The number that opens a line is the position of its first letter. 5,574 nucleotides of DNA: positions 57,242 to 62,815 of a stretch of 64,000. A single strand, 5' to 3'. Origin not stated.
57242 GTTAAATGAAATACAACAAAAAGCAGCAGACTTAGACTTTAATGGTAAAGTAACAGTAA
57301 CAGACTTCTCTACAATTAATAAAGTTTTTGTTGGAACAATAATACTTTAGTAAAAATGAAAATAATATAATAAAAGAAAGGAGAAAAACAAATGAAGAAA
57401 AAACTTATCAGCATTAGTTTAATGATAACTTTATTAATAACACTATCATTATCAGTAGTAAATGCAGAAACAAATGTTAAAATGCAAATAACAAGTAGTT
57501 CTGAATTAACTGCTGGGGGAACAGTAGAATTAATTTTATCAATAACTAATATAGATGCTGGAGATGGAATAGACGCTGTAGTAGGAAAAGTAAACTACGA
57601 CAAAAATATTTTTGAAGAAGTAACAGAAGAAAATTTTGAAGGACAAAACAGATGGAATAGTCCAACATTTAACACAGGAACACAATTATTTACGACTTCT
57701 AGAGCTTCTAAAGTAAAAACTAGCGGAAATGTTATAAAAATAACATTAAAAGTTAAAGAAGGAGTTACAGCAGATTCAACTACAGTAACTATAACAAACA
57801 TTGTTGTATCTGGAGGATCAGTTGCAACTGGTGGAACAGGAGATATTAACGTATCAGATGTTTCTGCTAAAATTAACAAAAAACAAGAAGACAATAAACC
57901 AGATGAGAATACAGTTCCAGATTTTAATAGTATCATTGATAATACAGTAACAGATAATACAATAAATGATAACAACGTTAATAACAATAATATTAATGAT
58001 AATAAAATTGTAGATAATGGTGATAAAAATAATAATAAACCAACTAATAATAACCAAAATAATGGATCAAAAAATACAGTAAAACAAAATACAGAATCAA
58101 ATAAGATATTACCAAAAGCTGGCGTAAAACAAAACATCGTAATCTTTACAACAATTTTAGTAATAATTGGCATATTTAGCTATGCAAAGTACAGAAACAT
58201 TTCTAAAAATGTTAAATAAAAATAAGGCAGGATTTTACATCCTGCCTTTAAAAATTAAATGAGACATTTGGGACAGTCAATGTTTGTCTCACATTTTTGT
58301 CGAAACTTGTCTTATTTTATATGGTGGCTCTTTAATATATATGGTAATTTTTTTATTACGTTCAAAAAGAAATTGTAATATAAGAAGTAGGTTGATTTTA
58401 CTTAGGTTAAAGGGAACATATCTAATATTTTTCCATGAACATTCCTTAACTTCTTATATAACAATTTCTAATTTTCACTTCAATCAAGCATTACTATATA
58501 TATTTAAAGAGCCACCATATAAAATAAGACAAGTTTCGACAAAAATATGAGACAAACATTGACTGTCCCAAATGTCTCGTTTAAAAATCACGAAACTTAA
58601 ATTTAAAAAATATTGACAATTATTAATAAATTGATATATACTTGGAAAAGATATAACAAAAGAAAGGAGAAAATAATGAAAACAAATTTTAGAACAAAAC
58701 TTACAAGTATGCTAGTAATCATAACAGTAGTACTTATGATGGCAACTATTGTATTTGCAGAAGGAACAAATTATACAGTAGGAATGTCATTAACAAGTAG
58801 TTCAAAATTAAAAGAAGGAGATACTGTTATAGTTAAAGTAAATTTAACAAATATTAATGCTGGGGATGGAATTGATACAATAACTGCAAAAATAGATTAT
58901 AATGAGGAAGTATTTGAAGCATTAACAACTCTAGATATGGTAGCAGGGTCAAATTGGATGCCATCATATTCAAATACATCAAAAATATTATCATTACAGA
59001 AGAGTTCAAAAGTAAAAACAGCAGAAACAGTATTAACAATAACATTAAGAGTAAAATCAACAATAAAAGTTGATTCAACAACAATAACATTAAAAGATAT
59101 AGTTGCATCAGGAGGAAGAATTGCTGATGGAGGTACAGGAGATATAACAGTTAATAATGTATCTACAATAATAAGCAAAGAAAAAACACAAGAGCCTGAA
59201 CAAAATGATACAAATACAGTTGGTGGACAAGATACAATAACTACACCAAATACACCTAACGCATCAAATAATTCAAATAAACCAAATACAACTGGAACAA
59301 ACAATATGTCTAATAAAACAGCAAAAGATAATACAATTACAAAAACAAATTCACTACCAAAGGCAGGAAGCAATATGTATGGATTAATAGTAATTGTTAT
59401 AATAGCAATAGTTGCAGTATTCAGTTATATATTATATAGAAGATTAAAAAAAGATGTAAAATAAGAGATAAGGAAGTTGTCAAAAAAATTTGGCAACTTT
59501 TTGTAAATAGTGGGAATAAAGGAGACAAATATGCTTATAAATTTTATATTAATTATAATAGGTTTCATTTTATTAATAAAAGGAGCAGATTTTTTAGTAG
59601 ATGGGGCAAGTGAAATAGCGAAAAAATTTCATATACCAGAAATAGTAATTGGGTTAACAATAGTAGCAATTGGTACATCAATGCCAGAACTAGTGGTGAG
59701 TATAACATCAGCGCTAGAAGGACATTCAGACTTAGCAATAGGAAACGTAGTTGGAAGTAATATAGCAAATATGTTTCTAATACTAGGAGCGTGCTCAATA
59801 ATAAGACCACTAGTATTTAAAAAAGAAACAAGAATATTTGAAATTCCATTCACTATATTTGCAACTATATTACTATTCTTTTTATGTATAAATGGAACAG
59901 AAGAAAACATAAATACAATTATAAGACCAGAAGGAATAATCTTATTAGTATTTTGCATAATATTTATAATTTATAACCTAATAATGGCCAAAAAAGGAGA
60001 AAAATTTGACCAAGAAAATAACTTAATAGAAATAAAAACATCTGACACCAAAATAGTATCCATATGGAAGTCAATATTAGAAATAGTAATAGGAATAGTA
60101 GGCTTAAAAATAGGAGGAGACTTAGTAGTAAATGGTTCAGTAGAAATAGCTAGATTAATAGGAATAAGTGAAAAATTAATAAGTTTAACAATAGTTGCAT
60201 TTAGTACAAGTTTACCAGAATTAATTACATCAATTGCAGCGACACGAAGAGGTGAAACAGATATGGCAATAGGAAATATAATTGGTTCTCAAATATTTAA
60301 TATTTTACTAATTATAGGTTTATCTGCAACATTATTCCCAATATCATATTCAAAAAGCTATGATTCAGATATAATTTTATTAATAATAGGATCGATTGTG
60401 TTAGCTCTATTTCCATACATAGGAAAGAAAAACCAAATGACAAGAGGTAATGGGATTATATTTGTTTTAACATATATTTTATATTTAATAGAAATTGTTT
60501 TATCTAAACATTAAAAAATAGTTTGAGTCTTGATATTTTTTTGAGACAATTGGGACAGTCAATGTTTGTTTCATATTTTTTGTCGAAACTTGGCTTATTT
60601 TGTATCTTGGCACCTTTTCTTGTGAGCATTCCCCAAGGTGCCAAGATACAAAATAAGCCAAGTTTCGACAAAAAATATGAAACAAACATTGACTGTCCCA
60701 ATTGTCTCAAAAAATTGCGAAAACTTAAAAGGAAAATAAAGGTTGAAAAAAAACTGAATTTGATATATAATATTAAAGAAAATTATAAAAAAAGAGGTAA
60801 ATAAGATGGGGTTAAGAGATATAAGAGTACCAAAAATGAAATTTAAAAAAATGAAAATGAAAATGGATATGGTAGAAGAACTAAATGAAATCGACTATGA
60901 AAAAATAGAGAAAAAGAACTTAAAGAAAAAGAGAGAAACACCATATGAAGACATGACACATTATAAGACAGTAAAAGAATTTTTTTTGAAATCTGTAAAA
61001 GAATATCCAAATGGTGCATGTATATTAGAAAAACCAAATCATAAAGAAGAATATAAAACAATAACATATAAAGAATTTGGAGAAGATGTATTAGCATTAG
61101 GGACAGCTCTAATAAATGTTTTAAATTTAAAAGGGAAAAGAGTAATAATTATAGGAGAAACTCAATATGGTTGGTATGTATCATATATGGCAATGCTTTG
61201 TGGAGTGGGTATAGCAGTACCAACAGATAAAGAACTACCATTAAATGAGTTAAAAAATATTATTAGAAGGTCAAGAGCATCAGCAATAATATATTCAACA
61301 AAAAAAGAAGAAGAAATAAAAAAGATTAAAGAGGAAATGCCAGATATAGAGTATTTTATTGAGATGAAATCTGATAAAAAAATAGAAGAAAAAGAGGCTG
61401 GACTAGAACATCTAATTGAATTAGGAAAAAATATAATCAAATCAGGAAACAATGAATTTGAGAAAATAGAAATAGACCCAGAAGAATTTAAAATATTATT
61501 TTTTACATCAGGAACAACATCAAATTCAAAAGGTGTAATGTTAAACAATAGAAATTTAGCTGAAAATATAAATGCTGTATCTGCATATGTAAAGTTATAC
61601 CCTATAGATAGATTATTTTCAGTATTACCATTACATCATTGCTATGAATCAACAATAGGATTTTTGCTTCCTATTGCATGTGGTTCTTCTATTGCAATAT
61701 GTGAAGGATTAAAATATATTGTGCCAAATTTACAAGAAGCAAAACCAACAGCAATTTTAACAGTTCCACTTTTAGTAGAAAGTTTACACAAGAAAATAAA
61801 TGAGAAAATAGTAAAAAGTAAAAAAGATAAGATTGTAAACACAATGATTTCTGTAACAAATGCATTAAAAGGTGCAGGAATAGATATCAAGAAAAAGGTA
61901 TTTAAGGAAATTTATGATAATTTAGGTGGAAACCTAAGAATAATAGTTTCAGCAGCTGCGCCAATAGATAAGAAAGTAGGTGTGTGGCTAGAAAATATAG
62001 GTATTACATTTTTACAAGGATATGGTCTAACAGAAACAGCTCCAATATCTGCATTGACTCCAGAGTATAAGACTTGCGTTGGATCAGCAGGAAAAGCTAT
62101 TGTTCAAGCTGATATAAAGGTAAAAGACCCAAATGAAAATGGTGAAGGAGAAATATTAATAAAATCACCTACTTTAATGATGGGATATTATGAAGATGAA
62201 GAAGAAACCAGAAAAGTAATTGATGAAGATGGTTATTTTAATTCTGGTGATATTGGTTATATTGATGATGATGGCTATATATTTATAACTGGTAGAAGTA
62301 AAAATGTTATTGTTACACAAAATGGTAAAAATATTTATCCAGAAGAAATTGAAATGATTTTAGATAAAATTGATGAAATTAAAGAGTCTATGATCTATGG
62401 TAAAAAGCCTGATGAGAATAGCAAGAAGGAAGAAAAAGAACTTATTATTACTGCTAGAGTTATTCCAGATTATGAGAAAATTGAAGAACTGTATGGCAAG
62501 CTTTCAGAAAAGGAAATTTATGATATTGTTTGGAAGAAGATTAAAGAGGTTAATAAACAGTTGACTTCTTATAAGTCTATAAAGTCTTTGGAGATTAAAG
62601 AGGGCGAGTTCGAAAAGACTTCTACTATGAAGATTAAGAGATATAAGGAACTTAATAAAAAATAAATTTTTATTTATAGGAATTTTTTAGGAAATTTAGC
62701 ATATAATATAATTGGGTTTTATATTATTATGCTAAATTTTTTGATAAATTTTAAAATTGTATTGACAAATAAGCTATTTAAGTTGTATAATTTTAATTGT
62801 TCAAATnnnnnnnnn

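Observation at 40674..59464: Non-cellulosomal cohesin-dockerin display module: a 5.5k-aa adhesin with a dockerin, followed by two sortase-anchored cohesin-like proteins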

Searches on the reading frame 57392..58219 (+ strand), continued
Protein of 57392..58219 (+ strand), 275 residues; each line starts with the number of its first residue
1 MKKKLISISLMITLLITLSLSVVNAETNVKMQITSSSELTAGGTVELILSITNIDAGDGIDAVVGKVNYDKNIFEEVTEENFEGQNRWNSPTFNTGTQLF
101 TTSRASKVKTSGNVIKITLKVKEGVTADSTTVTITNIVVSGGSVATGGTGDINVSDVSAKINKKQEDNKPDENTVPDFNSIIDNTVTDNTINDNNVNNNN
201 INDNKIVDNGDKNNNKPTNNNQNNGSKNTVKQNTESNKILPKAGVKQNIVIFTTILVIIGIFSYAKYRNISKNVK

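Call 61: search_protein_families(library=pfam, proteins=[L009:3060-9929:+, L010:7516-9930:+, L010:3269-4213:+, L010:2-3265:+, L011:4445-9976:+, L011:3126-4196:+, L014:5025-9902:+, L014:3725-4693:+, L014:3-3725:+], max_evalue=0.001)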
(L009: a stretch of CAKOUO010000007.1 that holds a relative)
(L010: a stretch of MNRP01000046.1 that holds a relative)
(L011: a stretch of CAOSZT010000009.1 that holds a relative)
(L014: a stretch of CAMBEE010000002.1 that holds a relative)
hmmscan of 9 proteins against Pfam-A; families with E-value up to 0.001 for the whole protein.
L009:3060-9929:+ (2290 aa): 3 families
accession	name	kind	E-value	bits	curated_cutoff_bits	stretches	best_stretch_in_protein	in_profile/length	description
PF09479.16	Flg_new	-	7.9e-206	667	27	18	1057-1125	1-65/65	Listeria-Bacteroides repeat domain (List_Bact_rpt)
PF18998.6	Flg_new_2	-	4.4e-27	94.3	23.6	0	938-984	23-72/73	Divergent InlB B-repeat domain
PF00404.24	Dockerin_1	-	1.8e-07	31.7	22.9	1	2222-2276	2-56/57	Dockerin type I domain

L010:7516-9930:+ (805 aa): 4 families
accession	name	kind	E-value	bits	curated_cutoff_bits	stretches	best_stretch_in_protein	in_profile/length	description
PF09479.16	Flg_new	-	1.2e-60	201.9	27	5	426-492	1-65/65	Listeria-Bacteroides repeat domain (List_Bact_rpt)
PF18998.6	Flg_new_2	-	8.2e-10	39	23.6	0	2-69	4-72/73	Divergent InlB B-repeat domain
PF00404.24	Dockerin_1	-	4.5e-09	36.8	22.9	1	733-788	2-57/57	Dockerin type I domain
PF04683.19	Rpn13_ADRM1_Pru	-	0.00088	20.1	25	0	428-491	2-65/102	Proteasome complex subunit Rpn13, Pru domain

L010:3269-4213:+ (315 aa): 2 families
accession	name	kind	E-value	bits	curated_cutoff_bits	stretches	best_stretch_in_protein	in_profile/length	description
PF00404.24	Dockerin_1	-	1.2e-13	51.4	22.9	1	257-312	2-57/57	Dockerin type I domain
PF00963.24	Cohesin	-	4.4e-05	24.1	24.1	1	45-139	11-113/139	Cohesin domain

L010:2-3265:+ (1088 aa): 3 families
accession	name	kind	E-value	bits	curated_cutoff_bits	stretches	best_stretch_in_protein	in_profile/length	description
PF17802.7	SpaA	-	1.1e-13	51.5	23.1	3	553-640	5-77/91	Prealbumin-like fold domain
PF09479.16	Flg_new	-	1.2e-13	51.4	27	1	839-910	1-64/65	Listeria-Bacteroides repeat domain (List_Bact_rpt)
PF00404.24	Dockerin_1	-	0.00021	21.9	22.9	1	1020-1076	1-54/57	Dockerin type I domain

L011:4445-9976:+ (1844 aa): 3 families
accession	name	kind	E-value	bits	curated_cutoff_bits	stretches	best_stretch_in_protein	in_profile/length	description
PF09479.16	Flg_new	-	5.9e-197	638.6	27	16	822-887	1-65/65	Listeria-Bacteroides repeat domain (List_Bact_rpt)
PF18998.6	Flg_new_2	-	7.3e-43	144.9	23.6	4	1106-1175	1-72/73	Divergent InlB B-repeat domain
PF00404.24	Dockerin_1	-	6.1e-08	33.2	22.9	1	1777-1832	2-57/57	Dockerin type I domain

L011:3126-4196:+ (357 aa): 1 family
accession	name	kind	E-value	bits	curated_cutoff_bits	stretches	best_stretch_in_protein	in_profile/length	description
PF00404.24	Dockerin_1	-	4.7e-09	36.8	22.9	1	299-354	2-57/57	Dockerin type I domain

L014:5025-9902:+ (1626 aa): 3 families
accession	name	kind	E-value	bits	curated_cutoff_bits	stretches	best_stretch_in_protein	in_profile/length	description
PF09479.16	Flg_new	-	2.1e-139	454.2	27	12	969-1034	1-65/65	Listeria-Bacteroides repeat domain (List_Bact_rpt)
PF18998.6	Flg_new_2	-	1.2e-09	38.4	23.6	0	616-684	1-72/73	Divergent InlB B-repeat domain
PF00404.24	Dockerin_1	-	1.3e-08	35.3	22.9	1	1551-1605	2-56/57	Dockerin type I domain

L014:3725-4693:+ (323 aa): 3 families
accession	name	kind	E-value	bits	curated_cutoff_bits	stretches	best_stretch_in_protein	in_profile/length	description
PF00404.24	Dockerin_1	-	4.9e-13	49.5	22.9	1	268-323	2-57/57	Dockerin type I domain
PF00963.24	Cohesin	-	6.4e-06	26.9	24.1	1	44-150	3-118/139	Cohesin domain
PF00036.39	EF-hand_1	-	0.00036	20.3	25.4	0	269-284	10-25/29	EF hand domain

L014:3-3725:+ (1241 aa): 3 families
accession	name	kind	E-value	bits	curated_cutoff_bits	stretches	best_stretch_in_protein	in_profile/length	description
PF17802.7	SpaA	-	2.2e-19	69.8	23.1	3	118-211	2-78/91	Prealbumin-like fold domain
PF09479.16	Flg_new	-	8.8e-10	39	27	1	985-1057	1-65/65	Listeria-Bacteroides repeat domain (List_Bact_rpt)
PF00404.24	Dockerin_1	-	2.5e-05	24.8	22.9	1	1174-1228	2-53/57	Dockerin type I domain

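Call 95: find_encoding_contigs(protein=P0018, flank=10000, max_places=3)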
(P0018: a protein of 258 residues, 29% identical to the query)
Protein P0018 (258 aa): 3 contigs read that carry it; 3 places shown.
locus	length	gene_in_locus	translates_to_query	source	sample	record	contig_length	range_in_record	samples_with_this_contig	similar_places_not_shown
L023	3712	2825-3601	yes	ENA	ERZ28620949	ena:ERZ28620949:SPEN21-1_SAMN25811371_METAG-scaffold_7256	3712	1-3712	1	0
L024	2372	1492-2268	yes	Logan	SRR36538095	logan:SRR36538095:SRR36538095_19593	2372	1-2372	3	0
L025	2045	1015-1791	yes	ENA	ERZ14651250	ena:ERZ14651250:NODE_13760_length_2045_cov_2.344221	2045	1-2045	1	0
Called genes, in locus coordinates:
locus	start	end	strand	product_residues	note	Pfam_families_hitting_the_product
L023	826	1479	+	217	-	-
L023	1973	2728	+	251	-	PF09479:Flg_new, PF00404:Dockerin_1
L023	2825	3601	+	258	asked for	PF00963:Cohesin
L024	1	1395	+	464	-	?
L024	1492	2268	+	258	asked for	PF00963:Cohesin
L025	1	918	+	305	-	?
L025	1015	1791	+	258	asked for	PF00963:Cohesin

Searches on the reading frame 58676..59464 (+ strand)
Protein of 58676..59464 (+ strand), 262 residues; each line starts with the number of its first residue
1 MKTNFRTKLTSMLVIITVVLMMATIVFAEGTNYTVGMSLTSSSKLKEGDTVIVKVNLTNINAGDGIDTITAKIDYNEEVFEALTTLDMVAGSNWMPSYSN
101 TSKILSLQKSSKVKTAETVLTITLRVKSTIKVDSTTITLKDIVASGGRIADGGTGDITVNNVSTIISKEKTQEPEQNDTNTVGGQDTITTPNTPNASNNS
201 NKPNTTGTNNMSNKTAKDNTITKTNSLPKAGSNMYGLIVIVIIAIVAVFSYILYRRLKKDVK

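Call 9: search_protein_families(library=pfam, proteins=[window:58676-59464:+], max_evalue=1)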
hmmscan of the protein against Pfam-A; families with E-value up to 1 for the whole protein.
window:58676-59464:+ (262 aa): 5 families
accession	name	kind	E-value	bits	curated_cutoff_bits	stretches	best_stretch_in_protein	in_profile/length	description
PF00963.24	Cohesin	-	5.9e-09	36.7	24.1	1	37-146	3-121/139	Cohesin domain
PF05795.16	Plasmodium_Vir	-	0.0013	18.8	28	1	160-255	245-322/377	Plasmodium vivax Vir protein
PF12911.12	OppC_N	-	0.044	14.1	23.9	1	234-253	17-36/53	N-terminal TM domain of oligopeptide transport permease C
PF13624.11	SurA_N_3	-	0.16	12.3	27.2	1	3-74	3-63/162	SurA-like N-terminal domain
PF06024.17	Orf78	-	0.54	11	29.4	1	198-252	24-81/101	Orf78 (ac78)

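Call 10: search_protein_families(library=ncbifam, proteins=[window:58676-59464:+], max_evalue=0.1)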
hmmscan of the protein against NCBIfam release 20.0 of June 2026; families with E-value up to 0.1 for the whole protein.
window:58676-59464:+ (262 aa): 6 families
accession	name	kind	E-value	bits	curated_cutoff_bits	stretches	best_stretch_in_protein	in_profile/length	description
TIGR02102.1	pullulan_Gpos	equivalog_domain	5.8e-05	21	1042.25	1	107-255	962-1107/1113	pullulanase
NF005411.0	PRK06975.1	equivalog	0.0015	17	414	1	187-259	282-353/660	fused uroporphyrinogen-III synthase HemD/membrane protein HemX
NF053819.1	EF0750_LPXTG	subfamily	0.0025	18.3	47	1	193-257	43-104/105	EF2685/EF0750 family sortase-dependent surface protein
NF047763.1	LIC_10572_fam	equivalog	0.0039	17.2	200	1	167-255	18-107/205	LIC_10572 family protein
TIGR01167.1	LPXTG_anchor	domain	0.0046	17.6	15.9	1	226-256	1-31/34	LPXTG cell wall anchor domain-containing protein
NF038277.1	accessory_MacP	equivalog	0.038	14.4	45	0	165-249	10-87/98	cell wall synthase accessory phosphoprotein MacP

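Call 12: search_solved_structures(query=window:58676-59464:+, max_evalue=1, show_alignments=2)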
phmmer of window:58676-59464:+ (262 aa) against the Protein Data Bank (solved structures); distinct sequences matched with E-value up to 1: 3.
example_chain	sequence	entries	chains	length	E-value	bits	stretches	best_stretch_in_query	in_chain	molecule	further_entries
3qe4_A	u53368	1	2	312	0.14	15.2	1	49-133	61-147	Tyrosyl-tRNA synthetase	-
4pbr_A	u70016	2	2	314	0.17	14.8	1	60-136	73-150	Tyrosine--tRNA ligase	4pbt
3n2y_A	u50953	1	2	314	0.95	12.4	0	51-154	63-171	Tyrosyl-tRNA synthetase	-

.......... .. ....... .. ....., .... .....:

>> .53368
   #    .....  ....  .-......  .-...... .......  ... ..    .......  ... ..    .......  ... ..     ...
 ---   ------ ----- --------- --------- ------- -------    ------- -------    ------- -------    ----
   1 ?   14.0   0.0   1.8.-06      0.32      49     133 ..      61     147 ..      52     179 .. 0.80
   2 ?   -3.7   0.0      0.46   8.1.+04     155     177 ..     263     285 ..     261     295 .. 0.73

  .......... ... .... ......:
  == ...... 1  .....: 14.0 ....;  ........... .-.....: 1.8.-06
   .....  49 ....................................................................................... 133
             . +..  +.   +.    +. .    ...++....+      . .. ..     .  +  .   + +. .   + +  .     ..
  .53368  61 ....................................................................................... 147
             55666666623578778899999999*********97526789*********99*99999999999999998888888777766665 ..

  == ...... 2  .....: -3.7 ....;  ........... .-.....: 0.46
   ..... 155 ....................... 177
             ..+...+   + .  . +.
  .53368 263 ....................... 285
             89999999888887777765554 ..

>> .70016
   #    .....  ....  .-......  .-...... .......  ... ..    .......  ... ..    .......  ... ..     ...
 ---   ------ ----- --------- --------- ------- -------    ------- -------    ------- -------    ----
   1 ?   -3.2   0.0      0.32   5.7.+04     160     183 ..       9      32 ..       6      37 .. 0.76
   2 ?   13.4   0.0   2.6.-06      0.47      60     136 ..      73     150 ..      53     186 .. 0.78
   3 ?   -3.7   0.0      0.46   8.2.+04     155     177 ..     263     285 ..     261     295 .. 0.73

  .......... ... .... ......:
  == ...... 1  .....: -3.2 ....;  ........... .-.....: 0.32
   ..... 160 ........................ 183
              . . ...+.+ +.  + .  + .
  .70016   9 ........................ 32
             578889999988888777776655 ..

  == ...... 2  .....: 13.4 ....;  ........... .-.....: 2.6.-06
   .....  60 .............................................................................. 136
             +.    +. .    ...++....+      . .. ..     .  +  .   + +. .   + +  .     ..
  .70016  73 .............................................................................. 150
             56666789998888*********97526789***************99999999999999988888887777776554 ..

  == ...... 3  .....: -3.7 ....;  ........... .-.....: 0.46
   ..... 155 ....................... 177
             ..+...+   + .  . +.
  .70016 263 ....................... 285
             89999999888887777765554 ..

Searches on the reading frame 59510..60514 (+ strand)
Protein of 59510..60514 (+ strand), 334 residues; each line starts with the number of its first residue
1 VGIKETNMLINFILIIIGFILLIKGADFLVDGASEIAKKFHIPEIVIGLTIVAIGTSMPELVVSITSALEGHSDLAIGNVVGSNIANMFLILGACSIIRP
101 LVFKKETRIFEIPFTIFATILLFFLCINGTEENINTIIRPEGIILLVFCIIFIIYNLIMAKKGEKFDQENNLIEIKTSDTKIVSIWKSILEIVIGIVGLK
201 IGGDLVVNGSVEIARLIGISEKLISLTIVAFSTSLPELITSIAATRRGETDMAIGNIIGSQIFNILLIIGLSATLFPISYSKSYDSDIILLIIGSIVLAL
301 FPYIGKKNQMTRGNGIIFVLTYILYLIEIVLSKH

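Call 9: search_protein_families(library=pfam, proteins=[window:59510-60514:+], max_evalue=1)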
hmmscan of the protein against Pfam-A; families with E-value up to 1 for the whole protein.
window:59510-60514:+ (334 aa): 1 family
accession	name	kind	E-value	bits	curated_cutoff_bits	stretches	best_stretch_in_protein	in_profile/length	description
PF01699.29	Na_Ca_ex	-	1e-68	230.5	24.9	2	12-156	3-149/151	Sodium/calcium exchanger protein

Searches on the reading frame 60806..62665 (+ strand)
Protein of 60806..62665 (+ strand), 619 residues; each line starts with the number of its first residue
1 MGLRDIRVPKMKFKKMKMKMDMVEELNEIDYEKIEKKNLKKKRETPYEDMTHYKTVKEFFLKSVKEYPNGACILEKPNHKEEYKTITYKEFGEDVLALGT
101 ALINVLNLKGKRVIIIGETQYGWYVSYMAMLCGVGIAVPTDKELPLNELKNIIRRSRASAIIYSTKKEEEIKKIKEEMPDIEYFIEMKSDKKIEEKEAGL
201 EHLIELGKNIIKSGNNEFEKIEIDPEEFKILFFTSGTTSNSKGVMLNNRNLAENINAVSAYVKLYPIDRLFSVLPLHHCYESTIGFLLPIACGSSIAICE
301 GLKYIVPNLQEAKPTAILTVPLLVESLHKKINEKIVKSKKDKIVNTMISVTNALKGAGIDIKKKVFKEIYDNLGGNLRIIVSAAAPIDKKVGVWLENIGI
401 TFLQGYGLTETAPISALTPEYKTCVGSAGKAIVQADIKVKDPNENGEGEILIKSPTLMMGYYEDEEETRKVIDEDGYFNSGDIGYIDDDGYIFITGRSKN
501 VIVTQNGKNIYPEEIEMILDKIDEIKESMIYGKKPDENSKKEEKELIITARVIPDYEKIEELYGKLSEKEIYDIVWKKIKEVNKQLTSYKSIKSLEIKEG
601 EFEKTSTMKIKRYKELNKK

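Call 9: search_protein_families(library=pfam, proteins=[window:60806-62665:+], max_evalue=1)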
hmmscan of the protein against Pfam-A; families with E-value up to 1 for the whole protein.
window:60806-62665:+ (619 aa): 2 families
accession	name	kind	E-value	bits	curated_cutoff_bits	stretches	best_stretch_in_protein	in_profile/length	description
PF00501.34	AMP-binding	-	1.7e-59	202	29.9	1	63-462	4-384/384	AMP-binding enzyme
PF23562.2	AMP-binding_C_3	-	0.0003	21.6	20.8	1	500-613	2-106/124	AMP-binding enzyme C-terminal domain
